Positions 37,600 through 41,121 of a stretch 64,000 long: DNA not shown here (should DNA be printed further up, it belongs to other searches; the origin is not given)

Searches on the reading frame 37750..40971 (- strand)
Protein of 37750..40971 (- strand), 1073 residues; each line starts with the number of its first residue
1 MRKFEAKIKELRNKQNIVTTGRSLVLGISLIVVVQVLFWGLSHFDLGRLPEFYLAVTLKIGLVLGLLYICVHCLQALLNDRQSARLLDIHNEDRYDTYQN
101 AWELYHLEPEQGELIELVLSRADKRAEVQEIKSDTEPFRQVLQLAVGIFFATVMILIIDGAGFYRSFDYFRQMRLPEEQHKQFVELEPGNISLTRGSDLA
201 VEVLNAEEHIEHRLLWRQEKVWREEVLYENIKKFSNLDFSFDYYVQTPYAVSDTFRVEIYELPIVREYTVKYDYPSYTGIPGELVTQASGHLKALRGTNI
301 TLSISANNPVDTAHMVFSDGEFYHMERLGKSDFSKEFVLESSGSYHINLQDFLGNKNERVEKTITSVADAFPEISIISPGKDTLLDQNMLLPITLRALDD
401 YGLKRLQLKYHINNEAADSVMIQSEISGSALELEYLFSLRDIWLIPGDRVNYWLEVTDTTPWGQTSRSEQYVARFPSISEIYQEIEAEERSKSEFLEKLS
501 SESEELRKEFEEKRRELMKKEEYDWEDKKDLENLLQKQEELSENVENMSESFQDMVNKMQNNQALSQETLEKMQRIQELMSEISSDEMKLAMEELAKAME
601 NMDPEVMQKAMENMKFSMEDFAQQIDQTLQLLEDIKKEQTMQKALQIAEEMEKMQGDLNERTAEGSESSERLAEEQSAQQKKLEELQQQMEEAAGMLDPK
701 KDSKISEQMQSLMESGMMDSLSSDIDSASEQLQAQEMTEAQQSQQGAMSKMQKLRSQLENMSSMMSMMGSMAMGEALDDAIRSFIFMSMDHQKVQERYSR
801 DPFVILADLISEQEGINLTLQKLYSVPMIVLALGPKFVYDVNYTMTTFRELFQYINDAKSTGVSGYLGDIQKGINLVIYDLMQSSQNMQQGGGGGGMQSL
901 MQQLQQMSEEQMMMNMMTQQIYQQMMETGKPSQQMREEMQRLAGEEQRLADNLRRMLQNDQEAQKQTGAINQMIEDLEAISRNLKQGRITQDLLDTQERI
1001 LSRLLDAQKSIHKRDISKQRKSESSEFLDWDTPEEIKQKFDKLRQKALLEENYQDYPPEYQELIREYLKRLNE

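Call 26: search_protein_families(library=pfam, proteins=[window:37750-40971:-], max_evalue=0.001)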
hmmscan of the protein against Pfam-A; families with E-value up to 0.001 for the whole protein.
window:37750-40971:- (1073 aa): 1 family
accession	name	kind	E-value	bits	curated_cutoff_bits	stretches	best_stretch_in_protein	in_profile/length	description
PF13779.11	DUF4175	-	4e-11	42.1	27.3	1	275-544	193-439/825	Domain of unknown function (DUF4175)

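Call 59: search_protein_families(library=ncbifam, proteins=[window:37750-40971:-], max_evalue=0.0001)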
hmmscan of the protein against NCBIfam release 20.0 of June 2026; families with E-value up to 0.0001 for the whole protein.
window:37750-40971:- (1073 aa): 0 families
